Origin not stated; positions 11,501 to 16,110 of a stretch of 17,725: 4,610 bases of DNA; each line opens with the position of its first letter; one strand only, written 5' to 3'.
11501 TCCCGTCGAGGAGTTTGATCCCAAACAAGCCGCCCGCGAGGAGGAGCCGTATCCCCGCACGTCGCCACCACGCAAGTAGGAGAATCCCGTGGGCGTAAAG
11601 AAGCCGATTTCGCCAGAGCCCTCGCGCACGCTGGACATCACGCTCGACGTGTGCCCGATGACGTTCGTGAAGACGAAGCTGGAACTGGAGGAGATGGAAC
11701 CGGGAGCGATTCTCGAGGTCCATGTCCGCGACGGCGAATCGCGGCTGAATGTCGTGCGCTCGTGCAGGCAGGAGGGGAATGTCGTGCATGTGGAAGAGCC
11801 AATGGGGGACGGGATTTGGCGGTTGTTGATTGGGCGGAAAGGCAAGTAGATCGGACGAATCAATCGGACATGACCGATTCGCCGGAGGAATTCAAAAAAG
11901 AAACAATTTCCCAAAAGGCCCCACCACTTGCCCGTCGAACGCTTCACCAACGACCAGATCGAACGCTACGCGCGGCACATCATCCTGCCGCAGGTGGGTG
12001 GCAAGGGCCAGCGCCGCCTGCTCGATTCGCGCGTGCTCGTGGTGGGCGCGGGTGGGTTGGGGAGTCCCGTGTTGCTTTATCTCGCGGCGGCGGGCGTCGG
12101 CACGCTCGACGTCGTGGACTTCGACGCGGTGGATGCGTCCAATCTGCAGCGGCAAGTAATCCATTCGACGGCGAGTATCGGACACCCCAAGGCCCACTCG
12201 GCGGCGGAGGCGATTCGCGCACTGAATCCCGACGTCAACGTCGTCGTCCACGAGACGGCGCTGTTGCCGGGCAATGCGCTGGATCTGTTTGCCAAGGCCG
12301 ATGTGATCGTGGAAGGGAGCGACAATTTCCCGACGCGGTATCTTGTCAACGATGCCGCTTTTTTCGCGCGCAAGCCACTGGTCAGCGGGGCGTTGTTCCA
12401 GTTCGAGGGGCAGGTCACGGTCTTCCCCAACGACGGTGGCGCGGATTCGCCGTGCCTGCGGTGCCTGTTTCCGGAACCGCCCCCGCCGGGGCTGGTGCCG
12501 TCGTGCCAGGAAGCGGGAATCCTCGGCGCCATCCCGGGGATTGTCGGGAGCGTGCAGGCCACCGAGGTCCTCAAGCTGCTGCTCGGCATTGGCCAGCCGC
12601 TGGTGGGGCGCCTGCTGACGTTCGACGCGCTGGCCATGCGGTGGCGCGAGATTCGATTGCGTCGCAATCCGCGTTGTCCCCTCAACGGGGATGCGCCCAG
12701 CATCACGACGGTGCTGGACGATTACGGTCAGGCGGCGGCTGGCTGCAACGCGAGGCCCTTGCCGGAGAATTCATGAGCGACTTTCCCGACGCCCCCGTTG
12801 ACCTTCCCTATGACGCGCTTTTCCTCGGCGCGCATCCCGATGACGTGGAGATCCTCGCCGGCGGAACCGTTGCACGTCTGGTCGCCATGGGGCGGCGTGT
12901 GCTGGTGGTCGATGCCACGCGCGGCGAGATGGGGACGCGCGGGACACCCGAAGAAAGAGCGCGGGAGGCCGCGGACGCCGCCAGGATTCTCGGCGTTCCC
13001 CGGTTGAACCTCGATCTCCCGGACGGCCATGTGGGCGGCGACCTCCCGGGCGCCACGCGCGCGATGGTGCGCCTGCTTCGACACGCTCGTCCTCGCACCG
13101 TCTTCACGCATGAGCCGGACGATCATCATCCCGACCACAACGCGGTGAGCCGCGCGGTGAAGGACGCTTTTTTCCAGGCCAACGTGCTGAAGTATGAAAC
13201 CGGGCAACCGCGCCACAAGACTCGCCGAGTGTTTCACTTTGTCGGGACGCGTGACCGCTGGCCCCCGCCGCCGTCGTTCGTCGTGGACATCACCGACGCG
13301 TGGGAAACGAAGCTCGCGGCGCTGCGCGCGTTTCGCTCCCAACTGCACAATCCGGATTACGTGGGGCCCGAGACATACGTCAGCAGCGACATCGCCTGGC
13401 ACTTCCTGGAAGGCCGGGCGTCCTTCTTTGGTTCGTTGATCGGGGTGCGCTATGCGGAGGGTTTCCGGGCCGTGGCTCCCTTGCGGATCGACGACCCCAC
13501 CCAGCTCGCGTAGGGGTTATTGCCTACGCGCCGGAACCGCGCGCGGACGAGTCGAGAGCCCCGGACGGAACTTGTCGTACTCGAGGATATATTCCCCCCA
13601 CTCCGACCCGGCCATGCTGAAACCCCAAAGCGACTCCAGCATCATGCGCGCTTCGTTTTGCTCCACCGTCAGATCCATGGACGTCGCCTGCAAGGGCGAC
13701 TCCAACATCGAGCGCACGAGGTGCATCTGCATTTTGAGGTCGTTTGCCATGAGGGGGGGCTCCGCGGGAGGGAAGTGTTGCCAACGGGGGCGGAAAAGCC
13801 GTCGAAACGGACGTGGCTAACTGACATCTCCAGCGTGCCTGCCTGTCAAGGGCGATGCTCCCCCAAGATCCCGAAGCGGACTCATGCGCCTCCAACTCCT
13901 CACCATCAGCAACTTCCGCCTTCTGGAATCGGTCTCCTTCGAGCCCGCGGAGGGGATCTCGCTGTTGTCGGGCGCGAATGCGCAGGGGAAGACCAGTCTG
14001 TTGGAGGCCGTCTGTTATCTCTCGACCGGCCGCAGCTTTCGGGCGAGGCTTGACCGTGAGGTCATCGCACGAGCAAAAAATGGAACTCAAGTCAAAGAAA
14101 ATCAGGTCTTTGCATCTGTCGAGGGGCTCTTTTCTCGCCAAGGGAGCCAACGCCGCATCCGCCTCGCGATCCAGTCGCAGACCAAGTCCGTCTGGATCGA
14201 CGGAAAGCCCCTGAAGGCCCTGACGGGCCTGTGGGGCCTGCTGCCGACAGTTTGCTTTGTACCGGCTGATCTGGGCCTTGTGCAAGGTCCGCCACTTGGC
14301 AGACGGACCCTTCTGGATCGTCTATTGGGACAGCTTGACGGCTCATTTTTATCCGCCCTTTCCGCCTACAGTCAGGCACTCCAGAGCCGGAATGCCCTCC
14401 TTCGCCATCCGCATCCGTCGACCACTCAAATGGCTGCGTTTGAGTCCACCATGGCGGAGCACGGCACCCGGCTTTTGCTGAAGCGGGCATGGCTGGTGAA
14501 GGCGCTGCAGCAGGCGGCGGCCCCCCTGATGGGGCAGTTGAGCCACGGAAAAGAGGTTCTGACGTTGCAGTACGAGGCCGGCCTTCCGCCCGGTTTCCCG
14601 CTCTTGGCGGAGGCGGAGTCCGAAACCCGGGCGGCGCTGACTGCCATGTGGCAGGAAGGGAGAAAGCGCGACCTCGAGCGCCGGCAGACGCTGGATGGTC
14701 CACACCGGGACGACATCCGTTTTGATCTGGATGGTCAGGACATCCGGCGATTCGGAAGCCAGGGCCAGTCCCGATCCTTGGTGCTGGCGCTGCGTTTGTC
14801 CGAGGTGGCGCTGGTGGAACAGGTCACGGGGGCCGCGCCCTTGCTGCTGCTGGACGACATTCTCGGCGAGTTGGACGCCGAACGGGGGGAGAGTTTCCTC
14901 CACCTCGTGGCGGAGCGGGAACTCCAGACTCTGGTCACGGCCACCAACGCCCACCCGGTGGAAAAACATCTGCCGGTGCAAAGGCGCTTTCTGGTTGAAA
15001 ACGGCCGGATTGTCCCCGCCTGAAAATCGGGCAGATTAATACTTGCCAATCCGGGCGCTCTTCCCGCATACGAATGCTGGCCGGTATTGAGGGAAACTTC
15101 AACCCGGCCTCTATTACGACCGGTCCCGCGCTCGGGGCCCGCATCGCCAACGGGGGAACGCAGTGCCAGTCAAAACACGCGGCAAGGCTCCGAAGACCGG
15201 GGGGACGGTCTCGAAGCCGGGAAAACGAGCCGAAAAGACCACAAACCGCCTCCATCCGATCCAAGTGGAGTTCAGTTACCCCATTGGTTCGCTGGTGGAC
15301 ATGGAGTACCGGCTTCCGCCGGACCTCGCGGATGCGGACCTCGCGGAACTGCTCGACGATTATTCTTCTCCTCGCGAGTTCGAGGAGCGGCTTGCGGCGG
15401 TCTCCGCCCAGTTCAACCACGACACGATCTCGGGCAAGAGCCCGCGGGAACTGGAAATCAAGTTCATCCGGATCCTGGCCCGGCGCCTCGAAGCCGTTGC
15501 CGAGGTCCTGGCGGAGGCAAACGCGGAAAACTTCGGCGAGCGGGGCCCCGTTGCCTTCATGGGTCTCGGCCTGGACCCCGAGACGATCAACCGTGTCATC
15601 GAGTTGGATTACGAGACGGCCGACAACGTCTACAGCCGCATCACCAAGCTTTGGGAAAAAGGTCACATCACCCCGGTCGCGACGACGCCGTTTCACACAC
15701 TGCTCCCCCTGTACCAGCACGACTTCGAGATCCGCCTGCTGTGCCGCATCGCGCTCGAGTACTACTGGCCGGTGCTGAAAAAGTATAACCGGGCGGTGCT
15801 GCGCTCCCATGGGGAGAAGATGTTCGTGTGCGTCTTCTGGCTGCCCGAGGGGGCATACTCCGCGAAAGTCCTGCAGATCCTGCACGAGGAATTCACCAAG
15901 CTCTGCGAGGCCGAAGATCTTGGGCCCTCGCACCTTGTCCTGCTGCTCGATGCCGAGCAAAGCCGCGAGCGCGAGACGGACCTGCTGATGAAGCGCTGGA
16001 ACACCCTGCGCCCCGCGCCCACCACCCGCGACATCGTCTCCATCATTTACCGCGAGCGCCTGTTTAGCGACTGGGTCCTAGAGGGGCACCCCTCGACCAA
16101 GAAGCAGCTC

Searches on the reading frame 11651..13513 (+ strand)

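Call 9: search_protein_families(library=pfam, proteins=[window:11651-13513:+], max_evalue=0.01)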
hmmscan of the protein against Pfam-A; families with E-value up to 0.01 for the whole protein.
window:11651-13513:+ (620 aa): 1 family
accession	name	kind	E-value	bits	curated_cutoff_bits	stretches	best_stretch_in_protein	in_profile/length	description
PF02585.22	PIG-L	-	5.7e-27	95.2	28.2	1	390-506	1-128/129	GlcNAc-PI de-N-acetylase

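Call 28: search_protein_families(library=ncbifam, proteins=[window:11651-13513:+], max_evalue=0.01)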
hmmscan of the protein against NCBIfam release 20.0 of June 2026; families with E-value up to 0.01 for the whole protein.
window:11651-13513:+ (620 aa): 4 families
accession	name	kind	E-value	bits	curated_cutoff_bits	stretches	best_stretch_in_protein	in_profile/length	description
TIGR04001.1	thiol_BshB1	equivalog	1.8e-64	217.5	182.5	1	388-612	3-225/226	bacillithiol biosynthesis deacetylase BshB1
TIGR03445.1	mycothiol_MshB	equivalog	1.6e-13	51.2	224.35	1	390-451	1-61/284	N-acetyl-1-D-myo-inositol-2-amino-2-deoxy-alpha-D-glucopyranoside deacetylase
TIGR04000.1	thiol_BshB2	equivalog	6.4e-12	45.6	195.25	1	393-565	7-185/217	bacillithiol biosynthesis deacetylase BshB2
TIGR03446.1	mycothiol_Mca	equivalog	5.5e-07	29.5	277.15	1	392-524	6-169/283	mycothiol conjugate amidase Mca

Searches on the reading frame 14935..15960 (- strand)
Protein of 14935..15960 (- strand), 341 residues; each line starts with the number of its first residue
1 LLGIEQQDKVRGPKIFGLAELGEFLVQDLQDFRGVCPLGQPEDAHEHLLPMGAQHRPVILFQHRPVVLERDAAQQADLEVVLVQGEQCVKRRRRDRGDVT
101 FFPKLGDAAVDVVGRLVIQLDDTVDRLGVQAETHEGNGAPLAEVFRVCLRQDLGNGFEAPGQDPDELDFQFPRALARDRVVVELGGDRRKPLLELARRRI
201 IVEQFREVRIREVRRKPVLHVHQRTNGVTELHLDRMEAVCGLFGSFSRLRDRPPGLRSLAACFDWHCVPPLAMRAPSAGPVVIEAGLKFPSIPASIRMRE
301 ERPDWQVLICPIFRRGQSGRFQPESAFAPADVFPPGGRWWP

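Call 25: search_protein_families(library=pfam, proteins=[window:14935-15960:-], max_evalue=1)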
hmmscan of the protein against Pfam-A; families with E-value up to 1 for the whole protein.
window:14935-15960:- (341 aa): 1 family
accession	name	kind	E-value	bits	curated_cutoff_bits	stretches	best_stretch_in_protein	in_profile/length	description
PF05787.19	PhoX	-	0.41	10.2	24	1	71-149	396-475/515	Alkaline phosphatase PhoX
